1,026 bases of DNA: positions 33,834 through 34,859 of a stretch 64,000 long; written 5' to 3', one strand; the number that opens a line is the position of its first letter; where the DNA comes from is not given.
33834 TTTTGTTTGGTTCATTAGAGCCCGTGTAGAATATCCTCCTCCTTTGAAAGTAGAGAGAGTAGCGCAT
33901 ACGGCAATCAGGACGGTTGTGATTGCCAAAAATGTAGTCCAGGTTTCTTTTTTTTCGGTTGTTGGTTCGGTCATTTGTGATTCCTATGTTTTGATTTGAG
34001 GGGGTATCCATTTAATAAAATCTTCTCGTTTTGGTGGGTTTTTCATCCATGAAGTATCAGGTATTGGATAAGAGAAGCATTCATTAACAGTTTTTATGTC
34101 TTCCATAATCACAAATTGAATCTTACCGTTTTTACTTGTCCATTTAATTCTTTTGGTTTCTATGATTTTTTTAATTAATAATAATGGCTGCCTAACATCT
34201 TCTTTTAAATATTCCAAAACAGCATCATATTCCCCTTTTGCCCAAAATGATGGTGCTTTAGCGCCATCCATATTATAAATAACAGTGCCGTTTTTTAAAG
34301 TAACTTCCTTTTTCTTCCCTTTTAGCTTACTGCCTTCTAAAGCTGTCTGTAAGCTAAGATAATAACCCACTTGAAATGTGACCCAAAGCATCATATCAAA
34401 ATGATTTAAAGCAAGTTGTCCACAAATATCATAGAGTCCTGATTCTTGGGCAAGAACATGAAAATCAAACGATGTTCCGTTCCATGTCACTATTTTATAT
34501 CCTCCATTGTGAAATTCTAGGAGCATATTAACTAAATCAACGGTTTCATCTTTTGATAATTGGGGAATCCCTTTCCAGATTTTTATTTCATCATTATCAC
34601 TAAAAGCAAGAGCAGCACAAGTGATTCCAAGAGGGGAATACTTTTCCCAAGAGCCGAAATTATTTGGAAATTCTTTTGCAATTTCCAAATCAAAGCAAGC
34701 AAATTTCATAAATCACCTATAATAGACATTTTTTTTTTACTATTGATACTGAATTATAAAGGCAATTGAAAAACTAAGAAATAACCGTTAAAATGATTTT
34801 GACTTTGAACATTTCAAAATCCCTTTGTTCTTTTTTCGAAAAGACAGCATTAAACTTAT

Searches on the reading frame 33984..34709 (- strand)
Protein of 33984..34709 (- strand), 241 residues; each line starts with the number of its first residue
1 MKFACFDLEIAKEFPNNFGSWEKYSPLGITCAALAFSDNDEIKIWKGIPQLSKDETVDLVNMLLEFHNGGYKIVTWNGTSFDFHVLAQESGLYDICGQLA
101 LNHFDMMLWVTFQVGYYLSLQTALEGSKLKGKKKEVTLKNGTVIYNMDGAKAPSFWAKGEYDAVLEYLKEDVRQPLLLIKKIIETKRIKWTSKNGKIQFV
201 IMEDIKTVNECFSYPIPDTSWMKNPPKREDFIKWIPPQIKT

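Call 3: search_protein_families(library=pfam, proteins=[window:33984-34709:-], max_evalue=0.01)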
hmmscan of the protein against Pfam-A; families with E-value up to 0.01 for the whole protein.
window:33984-34709:- (241 aa): 2 families
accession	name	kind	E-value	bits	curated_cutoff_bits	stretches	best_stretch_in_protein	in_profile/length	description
PF10108.15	DNA_pol_B_exo2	-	1.8e-06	28.3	24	1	29-92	12-74/213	Predicted 3'-5' exonuclease related to the exonuclease domain of PolB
PF13482.12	RNase_H_2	-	7.2e-06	26.5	22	1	29-180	17-162/165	RNase_H superfamily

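Call 4: search_protein_families(library=padloc, proteins=[window:33984-34709:-], max_evalue=0.01)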
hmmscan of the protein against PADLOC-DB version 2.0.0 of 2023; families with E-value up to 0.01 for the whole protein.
window:33984-34709:- (241 aa): 0 families

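Call 5: search_protein_families(library=ncbifam, proteins=[window:33984-34709:-], max_evalue=0.01)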
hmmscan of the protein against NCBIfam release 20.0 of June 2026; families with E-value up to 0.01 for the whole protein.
window:33984-34709:- (241 aa): 0 families

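Call 15: find_homologous_proteins(query=window:33984-34709:-, max_evalue=0.001)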
Query window:33984-34709:- (241 aa): 236 proteins with E <= 0.001 among 419 candidates; the best 120 are listed.
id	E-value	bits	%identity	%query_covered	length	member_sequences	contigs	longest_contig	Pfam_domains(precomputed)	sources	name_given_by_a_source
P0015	1.5e-163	560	100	100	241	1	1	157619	PF13482.13,PF10108.16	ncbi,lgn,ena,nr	ncbi:MAG: RNase 2 protein [Ignavibacteria bacterium]|nr:RNase 2 protein [Ignavibacteria bacterium]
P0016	1.9e-92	327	60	99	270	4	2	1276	-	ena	-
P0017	4.2e-91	323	59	99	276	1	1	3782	PF10108.16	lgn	-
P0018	6.5e-91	322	59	98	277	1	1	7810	-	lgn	-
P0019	1.3e-90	321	61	98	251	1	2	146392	PF13482.13,PF10108.16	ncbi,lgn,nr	ncbi:MAG: ribonuclease H-like domain-containing protein [Candidatus Brocadiaceae bacterium]|nr:ribon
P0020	1.3e-89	318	58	98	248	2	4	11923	-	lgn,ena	-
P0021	2.6e-89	317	61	98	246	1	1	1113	PF13482.13,PF10108.16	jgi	-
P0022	4.0e-89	316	58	98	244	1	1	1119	PF13482.13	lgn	-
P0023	4.1e-89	316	60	98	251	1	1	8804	PF10108.16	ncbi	-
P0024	4.4e-89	316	59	98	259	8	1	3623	-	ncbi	-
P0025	1.9e-87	311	58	98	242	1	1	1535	PF13482.13,PF10108.16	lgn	-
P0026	2.6e-86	307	58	98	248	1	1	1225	PF13482.13,PF10108.16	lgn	-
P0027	6.7e-86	306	58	98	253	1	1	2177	PF13482.13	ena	-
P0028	2.3e-85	304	57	98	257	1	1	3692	PF10108.16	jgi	jgi:hypothetical protein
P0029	2.5e-85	304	58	98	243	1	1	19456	PF13482.13,PF10108.16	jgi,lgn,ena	-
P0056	3.5e-77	277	52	98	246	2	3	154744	PF13482.13,PF10108.16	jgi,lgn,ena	-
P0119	2.1e-72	261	52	98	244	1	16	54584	-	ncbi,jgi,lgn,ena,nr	ncbi:MAG: hypothetical protein HN855_16190 [Anaerolineae bacterium]|jgi:hypothetical protein|nr:hypo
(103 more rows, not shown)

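Call 16: find_encoding_contigs(protein=P0019, flank=6000, max_places=2)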
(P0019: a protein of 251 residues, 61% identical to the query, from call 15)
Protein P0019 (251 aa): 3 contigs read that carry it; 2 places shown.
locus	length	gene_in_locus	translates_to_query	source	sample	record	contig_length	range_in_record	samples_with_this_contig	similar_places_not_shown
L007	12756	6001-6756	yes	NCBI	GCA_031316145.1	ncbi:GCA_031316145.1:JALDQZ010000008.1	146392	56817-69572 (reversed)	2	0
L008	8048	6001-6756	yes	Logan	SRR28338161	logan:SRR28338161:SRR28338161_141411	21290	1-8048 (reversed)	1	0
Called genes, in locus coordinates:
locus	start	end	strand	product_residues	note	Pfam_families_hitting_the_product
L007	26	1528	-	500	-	PF00675:Peptidase_M16, PF05193:Peptidase_M16_C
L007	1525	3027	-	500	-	PF00675:Peptidase_M16, PF05193:Peptidase_M16_C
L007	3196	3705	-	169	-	PF03350:UPF0114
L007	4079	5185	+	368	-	PF10263:SprT-like, PF10979:DUF2786, PF23771:DUF7168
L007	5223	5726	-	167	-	PF01322:Cytochrom_C_2 (weak)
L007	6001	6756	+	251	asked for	PF13482:RNase_H_2 (weak), PF10108:DNA_pol_B_exo2 (faint)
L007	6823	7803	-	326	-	PF00682:HMGL-like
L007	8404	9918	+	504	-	PF08668:HDOD, PF01966:HD (faint), PF24898:GGDEF_GdpP (faint), PF00990:GGDEF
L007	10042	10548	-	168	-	PF02367:TsaE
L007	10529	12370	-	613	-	PF13424:TPR_12, PF13414:TPR_11 (weak), PF00515:TPR_1, PF07719:TPR_2 (weak), PF13414:TPR_11, PF13432:TPR_16 (weak), PF00515:TPR_1 (weak), PF13414:TPR_11, +9 more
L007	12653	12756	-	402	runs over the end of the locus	PF01969:Ni_insertion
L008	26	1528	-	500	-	PF00675:Peptidase_M16, PF05193:Peptidase_M16_C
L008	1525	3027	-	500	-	PF00675:Peptidase_M16, PF05193:Peptidase_M16_C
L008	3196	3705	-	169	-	PF03350:UPF0114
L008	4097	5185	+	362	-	PF10263:SprT-like, PF10979:DUF2786, PF23771:DUF7168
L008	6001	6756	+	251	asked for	PF13482:RNase_H_2 (weak), PF10108:DNA_pol_B_exo2 (faint)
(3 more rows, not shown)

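Call 17: find_encoding_contigs(protein=P0056, flank=6000, max_places=2)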
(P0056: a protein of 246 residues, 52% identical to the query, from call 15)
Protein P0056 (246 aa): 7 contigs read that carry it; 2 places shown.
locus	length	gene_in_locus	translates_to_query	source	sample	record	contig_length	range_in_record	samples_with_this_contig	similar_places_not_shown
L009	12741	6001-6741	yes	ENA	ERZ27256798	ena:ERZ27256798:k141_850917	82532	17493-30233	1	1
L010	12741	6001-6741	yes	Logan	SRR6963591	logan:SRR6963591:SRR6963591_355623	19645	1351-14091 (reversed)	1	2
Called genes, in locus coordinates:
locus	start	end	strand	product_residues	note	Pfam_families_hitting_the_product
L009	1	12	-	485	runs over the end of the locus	PF00370:FGGY_N, PF02782:FGGY_C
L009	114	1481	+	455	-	PF00464:SHMT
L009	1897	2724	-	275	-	PF12838:Fer4_7 (faint), PF00037:Fer4 (weak)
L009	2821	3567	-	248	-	-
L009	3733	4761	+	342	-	PF08240:ADH_N, PF16912:Glu_dehyd_C (weak), PF00107:ADH_zinc_N, PF13602:ADH_zinc_N_2 (weak)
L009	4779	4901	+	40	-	-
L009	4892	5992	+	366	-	PF01926:MMR_HSR1, PF02421:FeoB_N, PF06071:YchF-GTPase_C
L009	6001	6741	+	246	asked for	PF10108:DNA_pol_B_exo2 (faint), PF13482:RNase_H_2 (weak)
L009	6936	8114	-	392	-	PF00155:Aminotran_1_2, PF00266:Aminotran_5 (weak)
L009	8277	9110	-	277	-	PF00106:adh_short, PF08659:KR, PF13561:adh_short_C2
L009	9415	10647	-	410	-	PF10509:GalKase_gal_bdg, PF00288:GHMP_kinases_N, PF08544:GHMP_kinases_C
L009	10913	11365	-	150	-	PF01243:PNPOx_N (weak), PF12900:Pyridox_ox_2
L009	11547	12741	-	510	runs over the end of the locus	PF02652:Lactate_perm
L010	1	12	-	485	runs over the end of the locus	PF00370:FGGY_N, PF02782:FGGY_C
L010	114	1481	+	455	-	PF00464:SHMT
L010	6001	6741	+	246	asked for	PF10108:DNA_pol_B_exo2 (faint), PF13482:RNase_H_2 (weak)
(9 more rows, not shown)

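Call 18: find_encoding_contigs(protein=P0119, flank=6000, max_places=3)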
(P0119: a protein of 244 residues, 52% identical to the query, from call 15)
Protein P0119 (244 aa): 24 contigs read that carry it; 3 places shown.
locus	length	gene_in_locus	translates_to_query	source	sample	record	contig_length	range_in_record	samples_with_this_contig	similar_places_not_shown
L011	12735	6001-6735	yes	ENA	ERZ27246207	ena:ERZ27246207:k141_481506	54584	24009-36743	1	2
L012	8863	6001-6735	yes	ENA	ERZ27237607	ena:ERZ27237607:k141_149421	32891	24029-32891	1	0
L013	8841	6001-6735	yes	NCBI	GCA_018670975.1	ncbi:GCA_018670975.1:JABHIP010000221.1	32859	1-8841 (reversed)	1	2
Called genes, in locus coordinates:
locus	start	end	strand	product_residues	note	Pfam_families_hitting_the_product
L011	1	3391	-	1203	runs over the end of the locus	PF02463:SMC_N, PF13175:AAA_15, PF13304:AAA_21 (weak), PF13476:AAA_23, PF13555:AAA_29 (weak), PF06470:SMC_hinge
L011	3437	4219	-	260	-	PF14622:Ribonucleas_3_3, PF00636:Ribonuclease_3, PF00035:dsrm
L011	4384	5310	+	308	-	PF00248:Aldo_ket_red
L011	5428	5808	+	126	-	PF01042:Ribonuc_L-PSP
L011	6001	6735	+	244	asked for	-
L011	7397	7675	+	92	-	PF01527:HTH_Tnp_1, PF13384:HTH_23, PF13551:HTH_29 (weak), PF13518:HTH_28 (weak)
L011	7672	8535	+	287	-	PF13276:HTH_21, PF00665:rve, PF13683:rve_3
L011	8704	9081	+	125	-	PF00990:GGDEF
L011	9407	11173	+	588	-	PF01336:tRNA_anti-codon, PF00152:tRNA-synt_2, PF02938:GAD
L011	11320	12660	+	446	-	PF01336:tRNA_anti-codon, PF00152:tRNA-synt_2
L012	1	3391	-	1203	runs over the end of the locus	PF02463:SMC_N, PF13175:AAA_15, PF13304:AAA_21 (weak), PF13476:AAA_23, PF13555:AAA_29 (weak), PF06470:SMC_hinge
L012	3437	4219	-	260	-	PF14622:Ribonucleas_3_3, PF00636:Ribonuclease_3, PF00035:dsrm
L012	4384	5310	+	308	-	PF00248:Aldo_ket_red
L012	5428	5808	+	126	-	PF01042:Ribonuc_L-PSP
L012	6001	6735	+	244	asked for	-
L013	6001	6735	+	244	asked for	-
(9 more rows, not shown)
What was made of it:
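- The exonuclease family sits alone in housekeeping contexts (calls 16-18).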

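Call 19: find_related_loci(query=window:33984-34709:-, collection=genome_contigs, flank=8000)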
Query window:33984-34709:- (241 aa) in genome_contigs; peptide patterns used: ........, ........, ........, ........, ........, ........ (x = any residue, [..] = any of these).
61 stretches matched a pattern, but none encodes a relative of the query by tblastn (E <= 1e-3).
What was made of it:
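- Tried and rejected: Genome-collection scan with the single exonuclease protein found nothing (call 19).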

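Call 21: find_related_loci(query=A1, collection=genome_contigs, flank=8000)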
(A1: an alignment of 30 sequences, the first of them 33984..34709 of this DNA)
Query A1 (241 aa) in genome_contigs; peptide patterns used: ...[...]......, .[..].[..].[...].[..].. (x = any residue, [..] = any of these).
117 stretches matched a pattern; 93 encode a relative of the query (tblastn E <= 1e-3); the best 80 are kept; 80 distinct loci.
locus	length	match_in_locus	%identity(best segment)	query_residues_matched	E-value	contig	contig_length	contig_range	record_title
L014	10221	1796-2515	54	1-240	4e-89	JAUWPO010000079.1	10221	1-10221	MAG: Chloroflexota bacterium isolate CSMAG_2478 CSMAG_2478_k141_1021779_length_10221_cov_86.0000, whole genome shotgun s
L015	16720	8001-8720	51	1-240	4e-87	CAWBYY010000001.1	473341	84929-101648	MAG: uncultured Chloroflexia bacterium isolate MFD09779.bin.1.115 genome assembly, contig: contig_20878, whole genome sh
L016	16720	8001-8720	52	1-240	2e-85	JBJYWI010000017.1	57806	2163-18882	MAG: Anaerolineales bacterium isolate J5_7_160517rDrA_8 J5_7_160517rDrA_8_000000000017, whole genome shotgun sequence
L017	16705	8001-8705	51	1-235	2e-84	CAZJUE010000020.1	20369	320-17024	MAG TPA_asm: uncultured Anaerolineaceae bacterium isolate SRP321284_co1_23 genome assembly, contig: NODE_3110_length_203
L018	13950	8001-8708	54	1-236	5e-84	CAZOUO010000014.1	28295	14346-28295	MAG TPA_asm: uncultured Thermotogae bacterium isolate SRP323688_co1_20 genome assembly, contig: NODE_2938_length_28295_c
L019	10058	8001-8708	51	1-236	7e-84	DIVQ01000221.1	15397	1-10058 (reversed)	MAG TPA_asm: Anaerolineales bacterium UBA6128 UBA6128_contig_66297, whole genome shotgun sequence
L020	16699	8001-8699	53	1-236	6e-84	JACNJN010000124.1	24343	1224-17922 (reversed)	MAG: Candidatus Desulfolinea nitratireducens NIOZ-UU_NODE_2428_length_24343_cov_21.8096, whole genome shotgun sequence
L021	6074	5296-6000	52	2-236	4e-83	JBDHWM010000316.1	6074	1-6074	MAG: Caldilinea sp. isolate AS-MICRO-3CA.126 NODE_65811_length_6074_cov_23.084999, whole genome shotgun sequence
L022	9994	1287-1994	53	1-236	2e-82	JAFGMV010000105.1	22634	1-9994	MAG: Anaerolineales bacterium isolate Zod_Metabat.498 k87_7964526, whole genome shotgun sequence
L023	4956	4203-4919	54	1-239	2e-82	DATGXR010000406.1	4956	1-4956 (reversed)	MAG TPA_asm: Bacteroidota bacterium isolate SMAG_U10614 k141_133828, whole genome shotgun sequence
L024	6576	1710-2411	54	1-235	3e-82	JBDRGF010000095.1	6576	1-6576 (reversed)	MAG: Pseudomonadota bacterium isolate MEGAHIT-group-1.414 k141_11852537, whole genome shotgun sequence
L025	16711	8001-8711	53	1-237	8e-82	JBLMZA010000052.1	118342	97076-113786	MAG: Acidobacteriota bacterium isolate MAG215 PRJNA951521_bin70_renamed_51, whole genome shotgun sequence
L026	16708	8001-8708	50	1-236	1e-81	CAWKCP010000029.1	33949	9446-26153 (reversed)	MAG: uncultured Chloroflexia bacterium isolate MFD03804.bin.2.109 genome assembly, contig: contig_49032, whole genome sh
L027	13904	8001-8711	53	1-237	7e-82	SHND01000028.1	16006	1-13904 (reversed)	MAG: Chloroflexota bacterium isolate Bin6 c_000000000708, whole genome shotgun sequence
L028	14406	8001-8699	53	1-236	8e-82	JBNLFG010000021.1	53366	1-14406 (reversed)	MAG: Anaerolineales bacterium isolate C1.bin.8.strict NODE_21_length_53366_cov_5.996960, whole genome shotgun sequence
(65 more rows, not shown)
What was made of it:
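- Tried and rejected: It was repeated with an alignment (call 21).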

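Call 52: search_protein_families(library=phrogs, proteins=[window:33984-34709:-], max_evalue=0.001)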
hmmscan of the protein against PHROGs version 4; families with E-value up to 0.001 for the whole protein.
window:33984-34709:- (241 aa): 0 families

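Call 63: predict_structure(alignment_id=A1)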
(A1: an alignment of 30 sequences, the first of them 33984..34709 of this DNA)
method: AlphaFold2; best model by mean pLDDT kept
length: 241 residues; sequences in the alignment: 30
mean_pLDDT: 95.1   pTM: 0.91
mean pLDDT of the five models: 95.1, 94.9, 94.6, 93.7, 93.5
residues with pLDDT >= 90: 219; 70-90: 18; 50-70: 4; < 50: 0
segments of 3 or more residues with pLDDT < 50: none
pLDDT, mean of each block of 10 residues (from residue 1): 97 77 92 97 97 99 98 96 98 98 98 96 95 94 94 96 97 97 96 93 95 95 94 95 76
secondary structure, 60 per line:
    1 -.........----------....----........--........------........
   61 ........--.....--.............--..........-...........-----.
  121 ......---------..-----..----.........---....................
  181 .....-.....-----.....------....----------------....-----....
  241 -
elements in order: E2-10 H21-24 E29-36 E39-46 H53-68 E71-75 H78-90 H93-102 H106-114 H120-126 H149-157 H161-185 E187-191 E197-201 H208-211 H228-231 H237-240
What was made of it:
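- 33984..34709 (-): Stand-alone DEDDy 3'-5' exonuclease, 241 aa; adjacent host gene, not part of the DarTG or R-M modules. The AF2 model has pLDDT 95 (call 63).
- On DEDDy 3'-5' exonuclease superfamily: The model has pLDDT 95 (call 63).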

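Call 65: fold_search(model_id=the predicted structure, library=pdb)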
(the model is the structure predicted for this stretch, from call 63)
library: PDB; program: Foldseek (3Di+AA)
matches with E <= 10: 684; with E <= 0.001: 3
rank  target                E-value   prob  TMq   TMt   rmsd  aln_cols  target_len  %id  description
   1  1sl2_A                7.5e-04  1.00  0.43  0.17   8.1       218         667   15  Ternary 5' complex of T7 DNA polymerase with a DNA primer/template containing a cis-syn thymine dimer on the template  (released 2004-07-06)
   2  1t7p_A                8.5e-04  1.00  0.43  0.17   7.4       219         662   14  T7 DNA POLYMERASE COMPLEXED TO DNA PRIMER/TEMPLATE,A NUCLEOSIDE TRIPHOSPHATE, AND ITS PROCESSIVITY FACTOR THIOREDOXIN (released 1998-02-25)
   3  6p7e_C                9.6e-04  0.99  0.37  0.16   9.1       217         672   13  Structure of T7 DNA Polymerase Bound to a Primer/Template DNA and a Peptide that Mimics the C-terminal Tail of the Pri (released 2020-03-04)
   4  6s1c_E                1.0e-03  1.00  0.51  0.32   7.4       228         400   13  P3221 crystal form of the Ctf18-1-8/Pol2(1-528) complex (released 2020-07-08)
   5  1x9s_A                1.0e-03  1.00  0.44  0.17   8.0       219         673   12  T7 DNA polymerase in complex with a primer/template DNA containing a disordered N-2 aminofluorene on the template, cry (released 2004-10-26)
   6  5ikn_C                1.1e-03  0.99  0.35  0.16   8.6       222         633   14  Crystal Structure of the T7 Replisome in the Absence of DNA (released 2016-12-07)
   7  1tk0_A                1.2e-03  1.00  0.45  0.17   8.2       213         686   15  T7 DNA polymerase ternary complex with 8 oxo guanosine and ddCTP at the insertion site (released 2004-08-31)
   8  1tkd_A                1.2e-03  1.00  0.43  0.17   8.3       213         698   14  T7 DNA polymerase ternary complex with 8 oxo guanosine and dCMP at the elongation site (released 2004-08-31)
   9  1skr_A                1.7e-03  1.00  0.43  0.17   8.3       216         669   14  T7 DNA Polymerase Complexed To DNA Primer/Template and ddATP (released 2004-07-06)
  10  1tk8_A                1.7e-03  1.00  0.44  0.17   8.4       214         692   14  T7 DNA polymerase ternary complex with 8 oxo guanosine and dAMP at the elongation site (released 2004-08-31)
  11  1sl0_A                1.7e-03  0.99  0.37  0.15   9.2       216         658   14  Ternary 3' complex of T7 DNA polymerase with a DNA primer/template containing a disordered cis-syn thymine dimer on th (released 2004-07-06)
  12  6s1c_A                1.9e-03  1.00  0.49  0.30   8.6       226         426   14  P3221 crystal form of the Ctf18-1-8/Pol2(1-528) complex (released 2020-07-08)
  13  1skw_A                2.0e-03  1.00  0.43  0.17   8.5       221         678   12  Binary 3' complex of T7 DNA polymerase with a DNA primer/template containing a disordered cis-syn thymine dimer on the (released 2004-07-06)
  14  9f6d_A                2.1e-03  1.00  0.48  0.12   6.9       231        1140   12  Human DNA polymerase epsilon bound to DNA and PCNA (open conformation) (released 2024-08-07)
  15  1sks_A                2.4e-03  1.00  0.42  0.16   8.4       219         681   11  Binary 3' complex of T7 DNA polymerase with a DNA primer/template containing a cis-syn thymine dimer on the template (released 2004-07-06)
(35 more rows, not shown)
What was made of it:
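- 33984..34709 (-): Nearest solved folds are the proofreading domains of T7 Pol and Pol epsilon, plus TREX1 and ExoI (call 65).
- On DEDDy 3'-5' exonuclease superfamily: Foldseek top hits are the T7 Pol and Pol epsilon exonuclease domains, at probability 1.0 (call 65).
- Closest known: DEDDy 3'-5' exonucleases. Same: The fold matches proofreading domains (call 65).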
